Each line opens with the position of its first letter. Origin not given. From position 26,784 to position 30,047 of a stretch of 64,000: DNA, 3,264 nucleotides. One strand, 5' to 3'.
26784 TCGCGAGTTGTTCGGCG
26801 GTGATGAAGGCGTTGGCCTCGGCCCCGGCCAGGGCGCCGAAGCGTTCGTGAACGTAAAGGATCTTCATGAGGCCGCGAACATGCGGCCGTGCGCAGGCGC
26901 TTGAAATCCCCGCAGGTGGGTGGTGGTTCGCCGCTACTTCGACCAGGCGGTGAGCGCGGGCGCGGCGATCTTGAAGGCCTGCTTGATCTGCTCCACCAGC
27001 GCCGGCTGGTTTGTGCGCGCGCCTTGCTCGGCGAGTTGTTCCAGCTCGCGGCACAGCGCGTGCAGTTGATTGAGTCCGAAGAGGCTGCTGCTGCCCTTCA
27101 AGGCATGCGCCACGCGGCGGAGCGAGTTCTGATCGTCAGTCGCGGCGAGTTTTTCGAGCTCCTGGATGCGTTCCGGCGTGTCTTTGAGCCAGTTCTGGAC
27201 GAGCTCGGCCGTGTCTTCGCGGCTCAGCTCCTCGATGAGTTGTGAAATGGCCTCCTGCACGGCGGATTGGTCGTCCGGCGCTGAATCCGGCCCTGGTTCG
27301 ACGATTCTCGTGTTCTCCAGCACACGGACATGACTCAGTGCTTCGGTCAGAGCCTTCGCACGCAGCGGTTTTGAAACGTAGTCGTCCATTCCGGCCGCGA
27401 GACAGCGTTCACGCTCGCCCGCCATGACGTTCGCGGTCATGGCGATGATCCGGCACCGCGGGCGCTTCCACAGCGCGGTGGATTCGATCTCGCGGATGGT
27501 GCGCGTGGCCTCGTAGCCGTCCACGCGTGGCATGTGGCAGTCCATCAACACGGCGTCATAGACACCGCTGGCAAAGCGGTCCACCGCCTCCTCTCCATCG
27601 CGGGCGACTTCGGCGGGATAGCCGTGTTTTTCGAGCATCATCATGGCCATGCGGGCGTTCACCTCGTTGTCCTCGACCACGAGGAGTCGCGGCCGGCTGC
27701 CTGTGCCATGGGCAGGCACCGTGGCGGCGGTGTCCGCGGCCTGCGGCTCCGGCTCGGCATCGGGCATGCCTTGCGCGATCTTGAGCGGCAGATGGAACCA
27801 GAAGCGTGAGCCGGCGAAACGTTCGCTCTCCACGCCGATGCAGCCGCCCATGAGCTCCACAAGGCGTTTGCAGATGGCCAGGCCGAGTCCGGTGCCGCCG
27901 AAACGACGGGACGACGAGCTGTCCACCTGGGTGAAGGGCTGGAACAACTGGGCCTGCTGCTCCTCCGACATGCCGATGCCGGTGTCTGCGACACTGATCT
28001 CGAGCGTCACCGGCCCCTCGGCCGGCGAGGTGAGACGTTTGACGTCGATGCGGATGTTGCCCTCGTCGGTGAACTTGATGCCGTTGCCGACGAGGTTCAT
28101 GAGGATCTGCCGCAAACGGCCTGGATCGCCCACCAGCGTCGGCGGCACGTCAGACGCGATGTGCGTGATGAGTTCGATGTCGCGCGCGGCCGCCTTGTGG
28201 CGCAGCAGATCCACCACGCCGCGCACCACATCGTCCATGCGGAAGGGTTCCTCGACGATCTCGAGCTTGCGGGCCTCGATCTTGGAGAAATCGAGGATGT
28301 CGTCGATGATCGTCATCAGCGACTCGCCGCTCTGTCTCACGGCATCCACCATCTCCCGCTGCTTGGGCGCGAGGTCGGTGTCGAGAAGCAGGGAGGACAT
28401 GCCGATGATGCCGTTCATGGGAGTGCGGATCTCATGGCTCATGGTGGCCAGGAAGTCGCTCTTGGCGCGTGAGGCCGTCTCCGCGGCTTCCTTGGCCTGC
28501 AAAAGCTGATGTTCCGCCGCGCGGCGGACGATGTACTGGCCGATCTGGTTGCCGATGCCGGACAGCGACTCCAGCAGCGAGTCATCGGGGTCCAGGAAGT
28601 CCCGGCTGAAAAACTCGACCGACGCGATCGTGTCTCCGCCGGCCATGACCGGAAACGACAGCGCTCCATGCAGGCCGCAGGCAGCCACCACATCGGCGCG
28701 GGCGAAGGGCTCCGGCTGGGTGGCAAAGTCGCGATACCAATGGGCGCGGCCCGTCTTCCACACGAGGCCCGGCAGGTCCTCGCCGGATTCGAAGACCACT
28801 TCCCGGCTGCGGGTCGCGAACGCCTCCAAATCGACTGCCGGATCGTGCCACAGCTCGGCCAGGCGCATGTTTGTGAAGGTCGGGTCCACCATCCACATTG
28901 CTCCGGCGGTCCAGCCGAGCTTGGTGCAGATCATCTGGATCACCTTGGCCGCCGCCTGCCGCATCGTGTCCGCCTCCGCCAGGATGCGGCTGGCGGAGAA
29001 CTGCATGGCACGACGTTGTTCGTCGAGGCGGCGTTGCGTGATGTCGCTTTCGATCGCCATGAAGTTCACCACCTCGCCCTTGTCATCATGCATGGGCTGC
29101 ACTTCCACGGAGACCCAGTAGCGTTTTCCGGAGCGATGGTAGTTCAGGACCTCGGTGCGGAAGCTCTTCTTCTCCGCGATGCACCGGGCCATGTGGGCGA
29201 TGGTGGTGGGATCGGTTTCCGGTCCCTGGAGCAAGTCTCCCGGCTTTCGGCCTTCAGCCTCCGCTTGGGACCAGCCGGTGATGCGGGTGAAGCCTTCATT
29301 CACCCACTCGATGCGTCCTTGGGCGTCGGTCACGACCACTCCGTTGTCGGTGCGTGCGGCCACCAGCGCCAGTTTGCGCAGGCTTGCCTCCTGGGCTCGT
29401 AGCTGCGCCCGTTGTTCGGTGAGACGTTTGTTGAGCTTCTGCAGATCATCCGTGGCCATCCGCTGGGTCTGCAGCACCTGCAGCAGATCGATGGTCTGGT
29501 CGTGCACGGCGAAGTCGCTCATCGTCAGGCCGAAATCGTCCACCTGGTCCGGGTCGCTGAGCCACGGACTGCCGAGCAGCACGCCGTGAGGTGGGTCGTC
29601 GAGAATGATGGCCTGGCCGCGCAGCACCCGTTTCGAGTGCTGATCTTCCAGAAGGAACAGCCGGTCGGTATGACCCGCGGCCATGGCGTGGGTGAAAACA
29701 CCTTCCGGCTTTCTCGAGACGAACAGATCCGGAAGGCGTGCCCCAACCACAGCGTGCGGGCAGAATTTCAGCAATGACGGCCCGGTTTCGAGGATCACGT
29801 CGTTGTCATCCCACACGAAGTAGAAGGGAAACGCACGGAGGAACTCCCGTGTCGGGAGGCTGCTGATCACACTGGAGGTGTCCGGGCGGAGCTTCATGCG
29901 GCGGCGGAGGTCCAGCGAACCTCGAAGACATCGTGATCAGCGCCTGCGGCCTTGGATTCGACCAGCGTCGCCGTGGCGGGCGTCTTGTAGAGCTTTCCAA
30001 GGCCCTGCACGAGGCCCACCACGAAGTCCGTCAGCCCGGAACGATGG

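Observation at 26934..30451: H-NOX nitric-oxide sensor coupled to an HNOBA-containing hybrid kinase, embedded inside a polysaccharide locus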

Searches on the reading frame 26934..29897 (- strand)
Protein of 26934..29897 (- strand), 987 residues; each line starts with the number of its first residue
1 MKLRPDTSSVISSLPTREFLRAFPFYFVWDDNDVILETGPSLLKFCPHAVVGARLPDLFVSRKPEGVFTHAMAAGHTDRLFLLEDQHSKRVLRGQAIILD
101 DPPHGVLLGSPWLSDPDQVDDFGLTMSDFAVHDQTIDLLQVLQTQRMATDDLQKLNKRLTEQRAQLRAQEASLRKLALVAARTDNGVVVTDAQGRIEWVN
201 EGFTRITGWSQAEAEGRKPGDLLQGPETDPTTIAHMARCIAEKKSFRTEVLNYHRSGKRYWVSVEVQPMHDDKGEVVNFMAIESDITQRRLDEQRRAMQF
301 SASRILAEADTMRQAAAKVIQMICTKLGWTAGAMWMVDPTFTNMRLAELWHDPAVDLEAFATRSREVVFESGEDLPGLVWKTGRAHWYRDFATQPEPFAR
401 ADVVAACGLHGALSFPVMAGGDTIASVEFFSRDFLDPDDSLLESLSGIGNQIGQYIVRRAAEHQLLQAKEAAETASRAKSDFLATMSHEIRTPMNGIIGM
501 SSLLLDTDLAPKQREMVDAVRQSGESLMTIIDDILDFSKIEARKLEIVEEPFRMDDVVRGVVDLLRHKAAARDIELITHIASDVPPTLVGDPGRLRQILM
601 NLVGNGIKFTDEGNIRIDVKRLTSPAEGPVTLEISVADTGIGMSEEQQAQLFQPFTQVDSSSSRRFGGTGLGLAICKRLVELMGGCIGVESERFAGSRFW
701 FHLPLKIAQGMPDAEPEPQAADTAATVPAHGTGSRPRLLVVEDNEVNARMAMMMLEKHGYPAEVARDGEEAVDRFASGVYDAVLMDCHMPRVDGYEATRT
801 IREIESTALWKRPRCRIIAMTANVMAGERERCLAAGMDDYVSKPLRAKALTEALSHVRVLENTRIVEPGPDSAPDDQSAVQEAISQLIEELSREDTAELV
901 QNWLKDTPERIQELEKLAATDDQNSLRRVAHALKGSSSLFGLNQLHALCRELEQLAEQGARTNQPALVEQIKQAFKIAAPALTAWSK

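Call 3: search_protein_families(library=pfam, proteins=[window:26934-29897:-], max_evalue=0.01)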
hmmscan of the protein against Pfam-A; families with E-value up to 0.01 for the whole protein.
window:26934-29897:- (987 aa): 14 families
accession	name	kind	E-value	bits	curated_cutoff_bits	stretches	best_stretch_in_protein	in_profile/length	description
PF02518.31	HATPase_c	-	3.8e-31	108.2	26.4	1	590-706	1-110/111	Histidine kinase-, DNA gyrase B-, and HSP90-like ATPase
PF00072.30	Response_reg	-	1.1e-23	83.9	30.2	1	739-854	2-110/111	Response regulator receiver domain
PF00512.31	HisKA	-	4.7e-22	78.2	26.9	1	478-542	1-65/66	His Kinase A (phospho-acceptor) domain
PF13426.13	PAS_9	-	6.2e-18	65.4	27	1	185-288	2-103/103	PAS domain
PF01627.28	Hpt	-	1.3e-17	64.2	24.6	1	898-974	1-77/84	Hpt domain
PF08448.16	PAS_4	-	4.9e-17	62.6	23.1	1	185-290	6-109/110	PAS fold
PF07701.20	HNOBA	-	1.9e-16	60.7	23.4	2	91-167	115-194/216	Heme NO binding associated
PF00989.32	PAS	-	3.5e-12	46.8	22.6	1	183-282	10-109/113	PAS fold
PF13185.12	GAF_2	-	8e-10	39.5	28.6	1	311-456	3-135/136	GAF domain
PF08447.18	PAS_3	-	3.3e-08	34.1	25.6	1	199-280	4-86/89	PAS fold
PF13188.13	PAS_8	-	1.9e-05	24.8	21.8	1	183-230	10-54/65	PAS domain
PF01590.32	GAF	-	0.00018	22.4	22.4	1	313-455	3-132/133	GAF domain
PF23198.2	PDE8A_N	-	0.00054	20.3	29.6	1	743-808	20-84/147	PDE8A-like, N-terminal domain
PF12860.13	PAS_7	-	0.0034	17.9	27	0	184-293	5-114/115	PAS fold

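Call 4: search_protein_families(library=ncbifam, proteins=[window:26934-29897:-], max_evalue=0.01)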
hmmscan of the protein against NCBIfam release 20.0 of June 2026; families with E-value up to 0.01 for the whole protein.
window:26934-29897:- (987 aa): 149 families (the best 25 are shown)
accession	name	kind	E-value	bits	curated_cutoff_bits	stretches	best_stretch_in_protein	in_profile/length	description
TIGR02956.1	TMAO_torS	equivalog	1.9e-136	456.6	676.5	1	467-985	452-967/967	TMAO reductase system sensor histidine kinase/response regulator TorS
NF008318.0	PRK11107.1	equivalog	2.9e-129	432.7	890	2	466-715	280-528/920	two-component sensor histidine kinase BarA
NF011874.0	PRK15347.1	equivalog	1.2e-101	341.2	852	2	463-708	382-617/921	two component system sensor kinase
NF008302.0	PRK11091.1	equivalog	3.3e-101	339.7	838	1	467-985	271-772/779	aerobic respiration two-component sensor histidine kinase ArcB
NF041947.1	LuxQ_Vibrio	equivalog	5.7e-101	338.8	1200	1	460-858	453-839/843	quorum-sensing autoinducer 2 sensor kinase/phosphatase LuxQ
NF045901.1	HisKinLetSLeg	equivalog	1.7e-93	314.2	1650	2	465-705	279-518/906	two-component system sensor histidine kinase LetS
NF008099.0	PRK10841.1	equivalog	2.9e-90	303.4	920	2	461-712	452-697/949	two-component system sensor histidine kinase RcsC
NF038297.2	hybrid_HK_HrmK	equivalog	3.5e-88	296.8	725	1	461-853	217-603/607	hybrid histidine kinase/response regulator HrmK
NF008543.0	PRK11466.1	equivalog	2.3e-86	290.5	982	1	466-956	431-885/914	TMAO reductase system sensor histidine kinase/response regulator TorS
NF046044.1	PnpS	equivalog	3.8e-63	213.8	400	2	476-704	167-390/390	two-component system histidine kinase PnpS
NF007420.1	PRK09959.1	equivalog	4e-56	190.3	1995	1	464-953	697-1159/1197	acid-sensing system histidine kinase EvgS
TIGR02966.1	phoR_proteo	equivalog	8e-49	166.4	334.2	2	456-703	89-333/333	phosphate regulon sensor histidine kinase PhoR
NF041832.1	near_NosP_CTERM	subfamily_domain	5.1e-47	160.7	400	1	473-857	1-369/370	NahK/ErcS family hybrid sensor histidine kinase/response regulator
NF033092.0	HK_WalK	equivalog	3.9e-46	157.8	725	2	473-705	366-594/594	cell wall metabolism sensor histidine kinase WalK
NF052574.1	HisKinEspCMyxo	equivalog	8.5e-45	153.2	1200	2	464-803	402-733/785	serine histidine kinase EspC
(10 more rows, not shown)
